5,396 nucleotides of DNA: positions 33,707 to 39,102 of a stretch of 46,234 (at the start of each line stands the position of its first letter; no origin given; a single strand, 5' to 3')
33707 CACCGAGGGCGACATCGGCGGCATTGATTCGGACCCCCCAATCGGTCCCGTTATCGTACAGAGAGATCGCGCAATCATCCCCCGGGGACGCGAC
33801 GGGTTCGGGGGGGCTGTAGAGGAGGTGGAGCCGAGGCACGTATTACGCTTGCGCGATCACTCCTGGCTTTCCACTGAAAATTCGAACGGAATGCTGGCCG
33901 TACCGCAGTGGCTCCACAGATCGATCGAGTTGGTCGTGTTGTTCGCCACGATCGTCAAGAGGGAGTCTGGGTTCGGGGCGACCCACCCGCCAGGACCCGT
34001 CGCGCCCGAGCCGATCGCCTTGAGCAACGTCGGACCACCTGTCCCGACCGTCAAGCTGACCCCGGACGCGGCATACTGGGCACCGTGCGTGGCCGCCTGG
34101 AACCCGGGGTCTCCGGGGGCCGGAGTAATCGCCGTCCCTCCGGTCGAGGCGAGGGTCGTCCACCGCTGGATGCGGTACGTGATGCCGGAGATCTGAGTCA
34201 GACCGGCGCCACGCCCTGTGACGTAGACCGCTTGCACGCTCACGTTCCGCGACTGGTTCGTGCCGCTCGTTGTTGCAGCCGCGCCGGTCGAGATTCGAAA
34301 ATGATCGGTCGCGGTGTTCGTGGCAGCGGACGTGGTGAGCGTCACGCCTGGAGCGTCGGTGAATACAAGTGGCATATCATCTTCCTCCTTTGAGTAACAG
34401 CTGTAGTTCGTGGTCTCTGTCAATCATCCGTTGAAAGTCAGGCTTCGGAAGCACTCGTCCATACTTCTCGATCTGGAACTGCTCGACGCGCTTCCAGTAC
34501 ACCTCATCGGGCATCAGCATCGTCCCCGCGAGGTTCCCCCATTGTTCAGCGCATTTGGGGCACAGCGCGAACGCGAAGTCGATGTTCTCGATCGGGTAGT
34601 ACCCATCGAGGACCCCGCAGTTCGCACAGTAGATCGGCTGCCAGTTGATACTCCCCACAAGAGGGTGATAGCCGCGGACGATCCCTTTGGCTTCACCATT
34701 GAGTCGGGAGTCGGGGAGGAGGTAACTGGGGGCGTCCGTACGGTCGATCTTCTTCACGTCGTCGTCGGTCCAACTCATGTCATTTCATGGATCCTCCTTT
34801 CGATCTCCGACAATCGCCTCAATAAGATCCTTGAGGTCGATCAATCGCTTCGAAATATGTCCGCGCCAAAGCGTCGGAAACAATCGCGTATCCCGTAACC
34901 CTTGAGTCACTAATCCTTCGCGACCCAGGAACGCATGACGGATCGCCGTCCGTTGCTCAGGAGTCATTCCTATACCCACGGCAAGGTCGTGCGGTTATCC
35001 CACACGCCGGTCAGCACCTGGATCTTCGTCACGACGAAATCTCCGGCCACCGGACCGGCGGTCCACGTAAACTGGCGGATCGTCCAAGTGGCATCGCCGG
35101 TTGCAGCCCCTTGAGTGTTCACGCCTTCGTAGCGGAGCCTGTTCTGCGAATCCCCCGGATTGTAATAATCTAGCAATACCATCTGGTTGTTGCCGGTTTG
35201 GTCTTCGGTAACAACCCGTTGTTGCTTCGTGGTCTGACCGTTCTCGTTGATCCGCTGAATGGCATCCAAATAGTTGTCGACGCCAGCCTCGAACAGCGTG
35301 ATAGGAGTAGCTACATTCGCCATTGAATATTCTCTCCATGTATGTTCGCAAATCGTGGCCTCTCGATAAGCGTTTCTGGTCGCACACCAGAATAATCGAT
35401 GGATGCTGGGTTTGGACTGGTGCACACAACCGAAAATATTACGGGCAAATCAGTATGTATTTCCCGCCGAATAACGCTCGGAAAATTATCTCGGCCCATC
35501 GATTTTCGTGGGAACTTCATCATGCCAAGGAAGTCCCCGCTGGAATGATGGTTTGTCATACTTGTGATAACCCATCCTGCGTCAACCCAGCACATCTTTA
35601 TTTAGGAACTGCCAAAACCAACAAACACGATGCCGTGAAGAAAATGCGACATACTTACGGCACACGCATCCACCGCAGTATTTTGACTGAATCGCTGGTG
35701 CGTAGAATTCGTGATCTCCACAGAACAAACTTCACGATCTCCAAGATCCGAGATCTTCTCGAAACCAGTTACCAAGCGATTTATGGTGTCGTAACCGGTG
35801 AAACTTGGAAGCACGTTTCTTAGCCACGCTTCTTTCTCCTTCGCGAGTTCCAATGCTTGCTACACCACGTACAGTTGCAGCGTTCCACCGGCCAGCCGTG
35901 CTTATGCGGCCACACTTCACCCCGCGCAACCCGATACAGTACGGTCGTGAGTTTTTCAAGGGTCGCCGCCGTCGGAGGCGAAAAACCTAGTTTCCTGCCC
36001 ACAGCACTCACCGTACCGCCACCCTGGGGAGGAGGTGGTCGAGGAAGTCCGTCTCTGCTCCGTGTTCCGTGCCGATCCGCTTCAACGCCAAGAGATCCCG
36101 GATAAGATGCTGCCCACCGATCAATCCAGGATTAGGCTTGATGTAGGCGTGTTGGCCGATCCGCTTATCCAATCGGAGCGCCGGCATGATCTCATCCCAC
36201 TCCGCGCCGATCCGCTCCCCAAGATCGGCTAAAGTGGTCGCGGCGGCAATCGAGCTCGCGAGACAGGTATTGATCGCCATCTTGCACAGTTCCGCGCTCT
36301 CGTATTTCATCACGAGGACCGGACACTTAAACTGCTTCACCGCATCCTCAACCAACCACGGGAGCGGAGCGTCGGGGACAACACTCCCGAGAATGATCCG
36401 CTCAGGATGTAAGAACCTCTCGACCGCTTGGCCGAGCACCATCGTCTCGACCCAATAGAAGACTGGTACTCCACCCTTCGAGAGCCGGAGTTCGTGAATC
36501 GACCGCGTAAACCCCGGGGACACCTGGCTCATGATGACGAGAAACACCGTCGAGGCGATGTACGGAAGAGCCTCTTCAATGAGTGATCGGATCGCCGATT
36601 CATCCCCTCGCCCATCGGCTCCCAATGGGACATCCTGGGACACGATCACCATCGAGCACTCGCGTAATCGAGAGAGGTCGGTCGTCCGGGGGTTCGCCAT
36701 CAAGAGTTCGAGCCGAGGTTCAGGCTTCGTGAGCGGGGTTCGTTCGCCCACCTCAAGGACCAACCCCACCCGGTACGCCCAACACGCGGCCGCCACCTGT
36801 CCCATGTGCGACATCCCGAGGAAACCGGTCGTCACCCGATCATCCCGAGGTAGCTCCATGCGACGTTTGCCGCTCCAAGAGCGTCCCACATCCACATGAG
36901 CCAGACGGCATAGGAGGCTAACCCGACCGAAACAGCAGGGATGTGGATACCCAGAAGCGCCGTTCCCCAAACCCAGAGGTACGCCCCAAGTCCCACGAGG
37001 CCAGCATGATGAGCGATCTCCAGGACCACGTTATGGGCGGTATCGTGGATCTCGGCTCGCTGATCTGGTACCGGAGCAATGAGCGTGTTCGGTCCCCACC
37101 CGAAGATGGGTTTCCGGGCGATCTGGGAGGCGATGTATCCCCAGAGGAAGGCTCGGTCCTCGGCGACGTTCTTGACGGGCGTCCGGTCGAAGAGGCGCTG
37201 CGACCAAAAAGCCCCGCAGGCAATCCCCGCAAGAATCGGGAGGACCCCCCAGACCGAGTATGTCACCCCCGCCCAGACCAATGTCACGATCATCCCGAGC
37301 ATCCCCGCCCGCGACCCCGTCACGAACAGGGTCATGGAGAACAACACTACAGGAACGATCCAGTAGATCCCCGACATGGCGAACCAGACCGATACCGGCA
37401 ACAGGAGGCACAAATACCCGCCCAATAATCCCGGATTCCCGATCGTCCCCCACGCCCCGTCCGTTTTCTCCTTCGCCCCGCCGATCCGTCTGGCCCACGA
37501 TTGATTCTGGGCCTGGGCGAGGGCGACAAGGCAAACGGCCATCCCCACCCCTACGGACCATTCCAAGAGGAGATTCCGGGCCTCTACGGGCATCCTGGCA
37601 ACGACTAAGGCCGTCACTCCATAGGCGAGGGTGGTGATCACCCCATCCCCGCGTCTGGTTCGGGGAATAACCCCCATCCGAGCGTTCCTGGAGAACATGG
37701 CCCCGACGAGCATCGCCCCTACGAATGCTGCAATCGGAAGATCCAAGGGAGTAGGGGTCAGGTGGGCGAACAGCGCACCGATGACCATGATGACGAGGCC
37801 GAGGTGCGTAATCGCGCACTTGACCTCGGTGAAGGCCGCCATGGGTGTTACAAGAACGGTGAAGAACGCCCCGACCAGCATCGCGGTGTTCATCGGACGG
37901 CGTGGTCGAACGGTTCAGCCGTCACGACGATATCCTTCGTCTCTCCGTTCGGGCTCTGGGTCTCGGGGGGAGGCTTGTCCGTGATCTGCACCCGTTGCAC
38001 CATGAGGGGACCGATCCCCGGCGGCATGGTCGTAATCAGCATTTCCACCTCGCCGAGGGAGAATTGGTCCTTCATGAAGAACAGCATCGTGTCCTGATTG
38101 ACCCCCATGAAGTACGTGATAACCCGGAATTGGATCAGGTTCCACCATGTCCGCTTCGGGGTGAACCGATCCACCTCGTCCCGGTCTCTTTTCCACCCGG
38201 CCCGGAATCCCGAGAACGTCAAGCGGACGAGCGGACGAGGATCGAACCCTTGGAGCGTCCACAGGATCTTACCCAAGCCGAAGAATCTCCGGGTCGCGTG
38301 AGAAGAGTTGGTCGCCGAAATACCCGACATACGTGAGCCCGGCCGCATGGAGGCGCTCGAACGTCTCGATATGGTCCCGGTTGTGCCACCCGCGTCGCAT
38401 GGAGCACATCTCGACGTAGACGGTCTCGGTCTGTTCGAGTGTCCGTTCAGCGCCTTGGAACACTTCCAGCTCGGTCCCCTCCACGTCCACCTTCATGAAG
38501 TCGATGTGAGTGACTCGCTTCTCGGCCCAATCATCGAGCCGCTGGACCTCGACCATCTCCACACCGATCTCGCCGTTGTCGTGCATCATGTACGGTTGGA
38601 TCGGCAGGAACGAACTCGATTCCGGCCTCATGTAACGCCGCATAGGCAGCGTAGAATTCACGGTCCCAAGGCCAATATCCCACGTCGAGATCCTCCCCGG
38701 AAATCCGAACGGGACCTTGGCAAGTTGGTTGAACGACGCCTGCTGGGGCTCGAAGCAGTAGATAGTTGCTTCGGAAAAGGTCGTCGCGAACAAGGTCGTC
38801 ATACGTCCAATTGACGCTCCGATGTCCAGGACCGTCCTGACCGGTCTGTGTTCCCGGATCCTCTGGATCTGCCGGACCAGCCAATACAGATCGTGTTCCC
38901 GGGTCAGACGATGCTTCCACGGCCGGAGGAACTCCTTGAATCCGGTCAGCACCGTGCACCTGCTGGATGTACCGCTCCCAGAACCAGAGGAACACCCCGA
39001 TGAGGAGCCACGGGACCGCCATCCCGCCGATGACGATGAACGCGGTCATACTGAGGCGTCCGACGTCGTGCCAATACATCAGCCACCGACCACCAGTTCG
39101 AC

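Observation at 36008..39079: Envelope-glycan remodelling cluster embedded in the late structural operon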

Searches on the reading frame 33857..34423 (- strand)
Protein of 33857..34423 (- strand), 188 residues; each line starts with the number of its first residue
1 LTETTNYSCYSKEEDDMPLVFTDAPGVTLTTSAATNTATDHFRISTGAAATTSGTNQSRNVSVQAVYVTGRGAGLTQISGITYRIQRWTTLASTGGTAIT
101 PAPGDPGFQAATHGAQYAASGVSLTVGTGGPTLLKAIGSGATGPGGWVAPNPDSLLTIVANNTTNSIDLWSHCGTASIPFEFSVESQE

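Call 92: find_related_loci(query=window:33857-34423:-, collection=viral_contigs, flank=10000)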
Query window:33857-34423:- (188 aa) in viral_contigs; peptide patterns used: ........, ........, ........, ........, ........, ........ (x = any residue, [..] = any of these).
38 stretches matched a pattern; 31 encode a relative of the query (tblastn E <= 1e-3); 31 distinct loci.
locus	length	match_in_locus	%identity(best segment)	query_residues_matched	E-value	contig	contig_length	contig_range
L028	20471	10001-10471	52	19-188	3e-45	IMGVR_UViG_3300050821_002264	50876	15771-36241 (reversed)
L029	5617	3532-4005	49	19-188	3e-42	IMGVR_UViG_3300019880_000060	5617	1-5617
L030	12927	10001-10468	48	17-188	6e-38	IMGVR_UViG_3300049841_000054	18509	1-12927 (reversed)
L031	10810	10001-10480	46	17-188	2e-34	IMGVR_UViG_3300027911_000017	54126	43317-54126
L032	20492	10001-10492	45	12-188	1e-32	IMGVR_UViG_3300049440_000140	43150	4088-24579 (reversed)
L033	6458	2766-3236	46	16-188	2e-31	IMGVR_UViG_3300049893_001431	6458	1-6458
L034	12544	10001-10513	42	3-188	2e-30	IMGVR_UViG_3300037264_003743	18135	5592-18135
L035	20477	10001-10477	41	24-188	9e-30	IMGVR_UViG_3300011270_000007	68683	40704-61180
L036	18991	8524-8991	44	17-188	3e-29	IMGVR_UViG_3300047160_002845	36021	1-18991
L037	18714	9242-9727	42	12-188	3e-29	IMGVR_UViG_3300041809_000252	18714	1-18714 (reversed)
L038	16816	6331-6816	46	17-188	2e-28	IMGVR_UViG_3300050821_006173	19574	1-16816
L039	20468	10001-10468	44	17-188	2e-28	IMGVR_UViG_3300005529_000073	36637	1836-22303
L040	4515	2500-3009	39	6-188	4e-28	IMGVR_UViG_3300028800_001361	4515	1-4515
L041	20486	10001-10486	40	11-188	2e-27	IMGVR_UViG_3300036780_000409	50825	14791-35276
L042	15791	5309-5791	42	13-188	7e-28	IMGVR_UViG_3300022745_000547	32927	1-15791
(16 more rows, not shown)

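Call 98: search_protein_families(library=padloc, proteins=[window:33857-34423:-], max_evalue=0.01)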
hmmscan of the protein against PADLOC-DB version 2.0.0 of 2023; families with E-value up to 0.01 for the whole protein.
window:33857-34423:- (188 aa): 0 families

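Call 107: search_solved_structures(query=window:33857-34423:-, max_evalue=1)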
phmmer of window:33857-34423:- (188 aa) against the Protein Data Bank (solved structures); distinct sequences matched with E-value up to 1: 0.

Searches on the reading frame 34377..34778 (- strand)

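Call 3: search_protein_families(library=pfam, proteins=[window:34377-34778:-], max_evalue=0.1)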
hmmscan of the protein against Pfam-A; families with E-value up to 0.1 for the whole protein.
window:34377-34778:- (133 aa): 1 family
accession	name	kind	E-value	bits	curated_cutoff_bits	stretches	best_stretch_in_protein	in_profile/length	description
PF18547.6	HalOD2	-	0.044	14.1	27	0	27-56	16-39/52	Halobacterial output domain 2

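Call 4: search_protein_families(library=phrogs, proteins=[window:34377-34778:-], max_evalue=0.01)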
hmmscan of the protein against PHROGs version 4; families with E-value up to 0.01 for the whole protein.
window:34377-34778:- (133 aa): 0 families

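Call 98: search_protein_families(library=padloc, proteins=[window:34377-34778:-], max_evalue=0.01)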
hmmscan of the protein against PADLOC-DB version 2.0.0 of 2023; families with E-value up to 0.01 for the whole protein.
window:34377-34778:- (133 aa): 0 families

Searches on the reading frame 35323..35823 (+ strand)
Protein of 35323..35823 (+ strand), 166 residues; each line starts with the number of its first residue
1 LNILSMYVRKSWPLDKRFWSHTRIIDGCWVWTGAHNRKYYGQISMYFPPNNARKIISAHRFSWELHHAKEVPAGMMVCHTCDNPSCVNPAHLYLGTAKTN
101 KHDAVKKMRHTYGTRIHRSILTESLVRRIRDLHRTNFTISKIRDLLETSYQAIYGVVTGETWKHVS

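Call 3: search_protein_families(library=pfam, proteins=[window:35323-35823:+], max_evalue=0.1)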
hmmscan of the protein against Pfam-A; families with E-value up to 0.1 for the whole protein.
window:35323-35823:+ (166 aa): 3 families
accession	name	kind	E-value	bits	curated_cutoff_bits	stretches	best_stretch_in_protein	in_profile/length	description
PF13392.12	HNH_3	-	8.3e-10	38.6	24.8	1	58-100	3-44/46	HNH endonuclease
PF05551.17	zf-His_Me_endon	-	1.1e-05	26.1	27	1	65-102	55-92/131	Zinc-binding loop region of homing endonuclease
PF16530.11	IHHNV_capsid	-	0.009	15.6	25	1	97-159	93-156/323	Infectious hypodermal and haematopoietic necrosis virus, capsid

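Call 4: search_protein_families(library=phrogs, proteins=[window:35323-35823:+], max_evalue=0.01)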
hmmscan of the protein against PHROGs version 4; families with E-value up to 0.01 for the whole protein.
window:35323-35823:+ (166 aa): 9 families
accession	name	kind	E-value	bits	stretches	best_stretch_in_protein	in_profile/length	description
phrog_1872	-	DNA, RNA and nucleotide metabolism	3.8e-30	106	1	13-116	18-121/166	endonuclease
phrog_3593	-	DNA, RNA and nucleotide metabolism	6.4e-23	82.5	1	15-109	56-145/210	HNH endonuclease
phrog_826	-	DNA, RNA and nucleotide metabolism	8e-22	79.1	1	8-105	64-159/281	HNH endonuclease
phrog_6254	-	DNA, RNA and nucleotide metabolism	1.8e-20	74.8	1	26-116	12-98/154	HNH endonuclease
phrog_59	-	DNA, RNA and nucleotide metabolism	1.5e-19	71.7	1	18-165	158-275/423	HNH endonuclease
phrog_1492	-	DNA, RNA and nucleotide metabolism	5.1e-14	53.2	1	21-115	79-170/414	HNH endonuclease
phrog_4842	-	DNA, RNA and nucleotide metabolism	5.8e-11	43.4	1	16-94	65-137/154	HNH endonuclease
phrog_20467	-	DNA, RNA and nucleotide metabolism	1.7e-05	25.7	1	76-165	24-107/112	HNH endonuclease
phrog_99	-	DNA, RNA and nucleotide metabolism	0.00091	20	1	32-106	130-207/383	HNH endonuclease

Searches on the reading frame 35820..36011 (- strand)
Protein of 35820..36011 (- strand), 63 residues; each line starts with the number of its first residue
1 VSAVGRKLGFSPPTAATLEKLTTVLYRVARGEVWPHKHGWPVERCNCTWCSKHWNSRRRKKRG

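Call 3: search_protein_families(library=pfam, proteins=[window:35820-36011:-], max_evalue=0.1)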
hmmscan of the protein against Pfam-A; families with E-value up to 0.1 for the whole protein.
window:35820-36011:- (63 aa): 0 families

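Call 4: search_protein_families(library=phrogs, proteins=[window:35820-36011:-], max_evalue=0.01)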
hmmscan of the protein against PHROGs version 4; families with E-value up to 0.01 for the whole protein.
window:35820-36011:- (63 aa): 0 families

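Call 98: search_protein_families(library=padloc, proteins=[window:35820-36011:-], max_evalue=0.01)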
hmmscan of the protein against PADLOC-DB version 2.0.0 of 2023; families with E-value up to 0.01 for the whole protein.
window:35820-36011:- (63 aa): 0 families

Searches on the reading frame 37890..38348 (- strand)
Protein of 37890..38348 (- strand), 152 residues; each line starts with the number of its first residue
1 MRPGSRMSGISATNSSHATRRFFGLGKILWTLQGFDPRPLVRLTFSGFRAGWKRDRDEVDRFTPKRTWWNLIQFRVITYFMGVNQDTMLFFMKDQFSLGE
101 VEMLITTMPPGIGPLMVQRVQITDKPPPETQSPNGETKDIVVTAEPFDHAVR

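Call 3: search_protein_families(library=pfam, proteins=[window:37890-38348:-], max_evalue=0.1)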
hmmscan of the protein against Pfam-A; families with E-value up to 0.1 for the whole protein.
window:37890-38348:- (152 aa): 0 families

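Call 4: search_protein_families(library=phrogs, proteins=[window:37890-38348:-], max_evalue=0.01)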
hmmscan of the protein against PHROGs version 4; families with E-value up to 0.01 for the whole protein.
window:37890-38348:- (152 aa): 0 families

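Call 34: search_protein_families(library=ncbifam, proteins=[window:37890-38348:-], max_evalue=0.01)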
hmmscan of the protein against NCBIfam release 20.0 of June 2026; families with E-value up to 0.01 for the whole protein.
window:37890-38348:- (152 aa): 0 families

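Call 77: predict_structure(protein=window:37890-38348:-)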
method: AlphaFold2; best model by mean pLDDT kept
length: 152 residues; sequences in the alignment: 1
mean_pLDDT: 34.0   pTM: 0.20
mean pLDDT of the five models: 34.0, 33.2, 29.9, 29.4, 29.3
residues with pLDDT >= 90: 0; 70-90: 0; 50-70: 1; < 50: 151
segments of 3 or more residues with pLDDT < 50: 3-152
pLDDT, mean of each block of 10 residues (from residue 1): 36 28 25 28 29 38 40 43 44 44 40 29 30 32 26 24
secondary structure, 60 per line:
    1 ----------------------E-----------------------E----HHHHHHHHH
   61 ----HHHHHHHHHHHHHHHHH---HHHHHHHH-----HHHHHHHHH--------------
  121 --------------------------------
elements in order: H52-60 H65-81 H85-92 H98-106

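Call 78: search_dna_similar(query=window:37890-38348:-, collection=phages, mode=protein, max_evalue=0.01, max_rows=10)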
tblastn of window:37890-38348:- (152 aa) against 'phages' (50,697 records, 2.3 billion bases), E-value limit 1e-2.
No match.

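Call 98: search_protein_families(library=padloc, proteins=[window:37890-38348:-], max_evalue=0.01)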
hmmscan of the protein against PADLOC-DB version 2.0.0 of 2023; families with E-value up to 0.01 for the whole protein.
window:37890-38348:- (152 aa): 0 families

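Call 106: search_solved_structures(query=window:37890-38348:-, max_evalue=1)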
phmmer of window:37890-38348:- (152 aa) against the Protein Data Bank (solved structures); distinct sequences matched with E-value up to 1: 0.

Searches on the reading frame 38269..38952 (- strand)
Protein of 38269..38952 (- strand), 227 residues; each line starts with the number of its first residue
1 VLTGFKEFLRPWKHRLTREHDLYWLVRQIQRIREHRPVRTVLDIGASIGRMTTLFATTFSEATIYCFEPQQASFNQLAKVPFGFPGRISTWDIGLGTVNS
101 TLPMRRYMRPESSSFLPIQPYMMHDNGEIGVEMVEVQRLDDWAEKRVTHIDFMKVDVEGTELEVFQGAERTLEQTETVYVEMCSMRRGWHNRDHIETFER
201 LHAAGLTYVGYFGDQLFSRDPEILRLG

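Call 3: search_protein_families(library=pfam, proteins=[window:38269-38952:-], max_evalue=0.1)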
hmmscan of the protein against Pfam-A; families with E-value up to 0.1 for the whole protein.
window:38269-38952:- (227 aa): 2 families
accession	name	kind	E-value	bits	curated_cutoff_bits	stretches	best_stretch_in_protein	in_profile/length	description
PF05050.19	Methyltransf_21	-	1.8e-14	54.7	22.7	1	43-196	1-163/173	Methyltransferase FkbM domain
PF13489.12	Methyltransf_23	-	0.1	12.8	27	0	25-70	9-55/164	Methyltransferase domain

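Call 4: search_protein_families(library=phrogs, proteins=[window:38269-38952:-], max_evalue=0.01)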
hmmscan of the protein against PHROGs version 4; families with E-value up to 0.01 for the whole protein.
window:38269-38952:- (227 aa): 1 family
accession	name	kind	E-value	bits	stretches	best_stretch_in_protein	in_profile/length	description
phrog_8156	-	other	7.3e-21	75.5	1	35-188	48-194/244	methyltransferase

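Call 34: search_protein_families(library=ncbifam, proteins=[window:38269-38952:-], max_evalue=0.01)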
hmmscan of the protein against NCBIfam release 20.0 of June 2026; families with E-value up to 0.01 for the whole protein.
window:38269-38952:- (227 aa): 2 families
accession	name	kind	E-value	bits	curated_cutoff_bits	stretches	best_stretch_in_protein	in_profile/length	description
TIGR01444.1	fkbM_fam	subfamily_domain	2.8e-24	86.2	37.7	1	40-182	1-142/143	FkbM family methyltransferase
TIGR02469.1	CbiT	equivalog_domain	0.006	16.8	78.3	0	37-78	19-60/124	precorrin-6Y C5,15-methyltransferase (decarboxylating) subunit CbiT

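Call 79: search_dna_similar(query=window:38269-38952:-, collection=phages, mode=protein, max_evalue=0.0001, max_rows=15)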
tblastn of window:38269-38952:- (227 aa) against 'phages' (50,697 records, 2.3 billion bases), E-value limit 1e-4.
Records with a match: 3; places in all: 3; records where one place covers at least 80% of the query: 0.
Best place of each record, by identity: <60% 3.
By first word of the organism name: Synechococcus 2; Mycobacterium 1.
By host as written in the record: Synechococcus sp. KCZYC6 2; - 1.
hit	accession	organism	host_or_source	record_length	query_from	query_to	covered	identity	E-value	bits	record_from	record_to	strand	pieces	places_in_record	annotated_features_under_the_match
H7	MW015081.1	Synechococcus phage S-SRM01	Synechococcus sp. KCZYC6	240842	38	182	64%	31.1%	6e-9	61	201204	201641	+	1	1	FkbM family methyltransferase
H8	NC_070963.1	Synechococcus phage S-SRM01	Synechococcus sp. KCZYC6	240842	38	182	64%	31.1%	6e-9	61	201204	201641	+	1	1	methyltransferase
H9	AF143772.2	Mycobacterium avium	-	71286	38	175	61%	28.9%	7e-6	52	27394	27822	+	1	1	unknown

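Call 98: search_protein_families(library=padloc, proteins=[window:38269-38952:-], max_evalue=0.01)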
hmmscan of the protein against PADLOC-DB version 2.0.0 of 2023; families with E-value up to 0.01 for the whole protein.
window:38269-38952:- (227 aa): 1 family
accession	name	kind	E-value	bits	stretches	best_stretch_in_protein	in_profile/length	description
PDLC04134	mad2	-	0.0013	15.7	1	14-75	272-327/492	mads_2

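Call 105: search_solved_structures(query=window:38269-38952:-, max_evalue=0.01)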
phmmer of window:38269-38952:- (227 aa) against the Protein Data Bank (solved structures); distinct sequences matched with E-value up to 0.01: 0.
